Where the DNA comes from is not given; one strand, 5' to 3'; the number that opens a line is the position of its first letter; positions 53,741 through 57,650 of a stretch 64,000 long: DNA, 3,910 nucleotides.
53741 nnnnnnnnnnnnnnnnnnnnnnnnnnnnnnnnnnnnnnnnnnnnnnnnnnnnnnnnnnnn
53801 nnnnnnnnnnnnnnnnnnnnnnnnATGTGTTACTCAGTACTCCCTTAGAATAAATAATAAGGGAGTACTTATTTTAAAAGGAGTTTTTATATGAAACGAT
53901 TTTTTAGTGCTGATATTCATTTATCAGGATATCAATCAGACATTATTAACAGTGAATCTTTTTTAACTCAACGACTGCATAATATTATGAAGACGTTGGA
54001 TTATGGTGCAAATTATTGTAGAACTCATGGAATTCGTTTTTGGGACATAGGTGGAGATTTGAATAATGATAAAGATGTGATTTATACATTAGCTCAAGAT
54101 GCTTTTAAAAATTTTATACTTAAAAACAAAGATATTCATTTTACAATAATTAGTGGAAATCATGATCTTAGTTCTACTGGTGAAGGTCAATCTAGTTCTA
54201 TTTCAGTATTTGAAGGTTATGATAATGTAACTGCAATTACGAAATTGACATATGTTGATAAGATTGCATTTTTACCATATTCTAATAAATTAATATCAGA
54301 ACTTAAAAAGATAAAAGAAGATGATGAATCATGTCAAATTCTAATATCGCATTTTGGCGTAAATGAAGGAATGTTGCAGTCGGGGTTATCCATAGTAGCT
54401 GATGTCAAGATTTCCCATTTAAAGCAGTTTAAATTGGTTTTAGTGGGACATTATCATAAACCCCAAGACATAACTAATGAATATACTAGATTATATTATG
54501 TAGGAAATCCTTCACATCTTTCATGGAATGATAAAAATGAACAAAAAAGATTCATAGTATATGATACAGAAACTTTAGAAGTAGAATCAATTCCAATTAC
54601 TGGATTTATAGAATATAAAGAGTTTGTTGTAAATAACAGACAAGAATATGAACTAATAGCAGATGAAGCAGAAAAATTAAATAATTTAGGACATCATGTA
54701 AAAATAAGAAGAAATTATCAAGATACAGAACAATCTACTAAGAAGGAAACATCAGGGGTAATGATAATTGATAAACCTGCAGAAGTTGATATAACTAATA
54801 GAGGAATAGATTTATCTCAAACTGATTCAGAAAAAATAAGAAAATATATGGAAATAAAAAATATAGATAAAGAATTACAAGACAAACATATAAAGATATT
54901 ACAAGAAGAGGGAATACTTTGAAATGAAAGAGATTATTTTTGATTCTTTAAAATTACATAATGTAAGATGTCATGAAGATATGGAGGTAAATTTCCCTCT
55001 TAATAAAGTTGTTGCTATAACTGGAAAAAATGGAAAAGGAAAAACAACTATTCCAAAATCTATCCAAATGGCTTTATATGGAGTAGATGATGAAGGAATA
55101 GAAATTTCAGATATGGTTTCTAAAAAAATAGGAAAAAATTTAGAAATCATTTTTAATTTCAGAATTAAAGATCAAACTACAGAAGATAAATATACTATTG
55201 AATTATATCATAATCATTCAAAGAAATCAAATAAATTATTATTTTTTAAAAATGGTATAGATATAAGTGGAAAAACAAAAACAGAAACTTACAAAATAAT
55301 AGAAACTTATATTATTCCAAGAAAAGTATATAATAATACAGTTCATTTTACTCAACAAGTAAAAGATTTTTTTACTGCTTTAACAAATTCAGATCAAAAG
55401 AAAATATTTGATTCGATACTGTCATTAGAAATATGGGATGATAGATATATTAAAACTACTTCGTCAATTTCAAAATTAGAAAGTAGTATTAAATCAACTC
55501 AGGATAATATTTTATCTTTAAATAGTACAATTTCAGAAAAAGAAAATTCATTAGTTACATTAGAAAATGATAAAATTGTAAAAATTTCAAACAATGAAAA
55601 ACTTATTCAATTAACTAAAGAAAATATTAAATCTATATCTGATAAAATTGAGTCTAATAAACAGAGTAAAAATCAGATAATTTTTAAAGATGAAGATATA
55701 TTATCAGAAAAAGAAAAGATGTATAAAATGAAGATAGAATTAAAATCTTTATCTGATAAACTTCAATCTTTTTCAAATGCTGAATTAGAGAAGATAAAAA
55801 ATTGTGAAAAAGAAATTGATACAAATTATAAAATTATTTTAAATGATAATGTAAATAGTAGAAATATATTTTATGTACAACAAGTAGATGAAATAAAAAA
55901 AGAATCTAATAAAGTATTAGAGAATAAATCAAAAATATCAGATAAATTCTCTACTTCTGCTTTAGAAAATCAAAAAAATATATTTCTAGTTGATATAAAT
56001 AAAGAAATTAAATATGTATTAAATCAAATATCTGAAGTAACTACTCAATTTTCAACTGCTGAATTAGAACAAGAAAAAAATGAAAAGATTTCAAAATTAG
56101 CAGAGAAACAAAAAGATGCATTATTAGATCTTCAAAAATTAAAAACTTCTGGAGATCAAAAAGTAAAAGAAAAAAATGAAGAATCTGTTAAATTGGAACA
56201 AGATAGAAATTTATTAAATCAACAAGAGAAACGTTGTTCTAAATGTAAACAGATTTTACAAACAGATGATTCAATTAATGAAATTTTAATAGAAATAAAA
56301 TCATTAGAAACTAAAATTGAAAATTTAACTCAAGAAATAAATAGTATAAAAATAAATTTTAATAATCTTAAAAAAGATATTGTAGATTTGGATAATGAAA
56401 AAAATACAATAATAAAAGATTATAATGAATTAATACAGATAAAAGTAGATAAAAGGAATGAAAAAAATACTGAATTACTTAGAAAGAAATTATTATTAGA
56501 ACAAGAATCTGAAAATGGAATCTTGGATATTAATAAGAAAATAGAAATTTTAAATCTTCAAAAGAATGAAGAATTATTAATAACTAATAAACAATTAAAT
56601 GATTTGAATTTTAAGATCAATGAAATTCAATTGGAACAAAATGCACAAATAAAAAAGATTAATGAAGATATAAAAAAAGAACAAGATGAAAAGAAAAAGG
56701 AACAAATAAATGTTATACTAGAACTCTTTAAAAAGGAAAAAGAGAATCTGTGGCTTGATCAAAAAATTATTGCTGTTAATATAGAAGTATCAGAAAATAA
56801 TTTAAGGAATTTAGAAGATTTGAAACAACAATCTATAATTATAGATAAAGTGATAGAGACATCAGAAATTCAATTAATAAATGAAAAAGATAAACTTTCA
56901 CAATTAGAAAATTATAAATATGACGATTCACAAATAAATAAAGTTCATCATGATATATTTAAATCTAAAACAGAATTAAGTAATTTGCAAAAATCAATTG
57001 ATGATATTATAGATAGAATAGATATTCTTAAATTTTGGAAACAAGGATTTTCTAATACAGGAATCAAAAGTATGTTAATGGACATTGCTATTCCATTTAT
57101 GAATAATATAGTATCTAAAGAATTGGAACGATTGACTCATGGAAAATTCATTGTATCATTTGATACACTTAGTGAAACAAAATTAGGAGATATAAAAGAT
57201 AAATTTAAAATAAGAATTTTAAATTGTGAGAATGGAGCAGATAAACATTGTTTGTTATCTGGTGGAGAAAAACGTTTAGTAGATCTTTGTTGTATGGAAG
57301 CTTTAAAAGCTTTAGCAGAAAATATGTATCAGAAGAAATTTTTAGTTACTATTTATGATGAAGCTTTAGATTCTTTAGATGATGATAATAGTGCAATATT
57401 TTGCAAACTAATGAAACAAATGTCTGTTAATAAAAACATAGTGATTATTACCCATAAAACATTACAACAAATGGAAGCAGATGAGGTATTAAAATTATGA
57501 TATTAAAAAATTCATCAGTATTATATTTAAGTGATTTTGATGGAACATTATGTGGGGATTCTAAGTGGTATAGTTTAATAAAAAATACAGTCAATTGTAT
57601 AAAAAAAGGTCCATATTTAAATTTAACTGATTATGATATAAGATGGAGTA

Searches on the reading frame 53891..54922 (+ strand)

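Call 23: search_protein_families(library=pfam, proteins=[window:53891-54922:+], max_evalue=0.001)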
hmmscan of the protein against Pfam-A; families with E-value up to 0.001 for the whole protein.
window:53891-54922:+ (343 aa): 1 family
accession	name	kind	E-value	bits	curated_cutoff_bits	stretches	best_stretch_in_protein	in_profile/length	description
PF00149.33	Metallophos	-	8.4e-05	23.5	21.5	1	7-191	7-191/191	Calcineurin-like phosphoesterase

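Call 24: search_protein_families(library=phrogs, proteins=[window:53891-54922:+], max_evalue=0.001)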
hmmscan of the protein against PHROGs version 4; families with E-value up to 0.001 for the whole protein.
window:53891-54922:+ (343 aa): 2 families
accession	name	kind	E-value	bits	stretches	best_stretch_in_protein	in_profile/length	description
phrog_100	-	DNA, RNA and nucleotide metabolism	1.1e-36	127.7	1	1-340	29-379/989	SbcD-like subunit of palindrome specific endonuclease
phrog_1649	-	other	2.8e-06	27.2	0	173-233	236-292/308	metallo-phosphoesterase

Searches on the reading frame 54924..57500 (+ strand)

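Call 23: search_protein_families(library=pfam, proteins=[window:54924-57500:+], max_evalue=0.001)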
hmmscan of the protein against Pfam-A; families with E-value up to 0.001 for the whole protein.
window:54924-57500:+ (858 aa): 2 families
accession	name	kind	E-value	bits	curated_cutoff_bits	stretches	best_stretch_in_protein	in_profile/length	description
PF13476.12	AAA_23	-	3.4e-12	47.9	27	1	8-211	1-194/201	AAA domain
PF00005.33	ABC_tran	-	0.00049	21.1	25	1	19-117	3-80/137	ABC transporter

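Call 24: search_protein_families(library=phrogs, proteins=[window:54924-57500:+], max_evalue=0.001)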
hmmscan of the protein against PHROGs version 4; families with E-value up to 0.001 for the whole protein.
window:54924-57500:+ (858 aa): 4 families
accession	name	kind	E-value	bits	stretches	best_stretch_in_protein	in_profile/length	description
phrog_77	-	DNA, RNA and nucleotide metabolism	4.3e-50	172.1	2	1-604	293-798/967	SbcC-like subunit of palindrome specific endonuclease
phrog_21388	-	DNA, RNA and nucleotide metabolism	1e-09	39.5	1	6-120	4-123/126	exonuclease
phrog_1499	-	unknown function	1.2e-07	32.3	1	4-349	3-306/427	-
phrog_293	-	moron, auxiliary metabolic gene and host takeover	1.4e-05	24.3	1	16-97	438-521/1058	ABC transporter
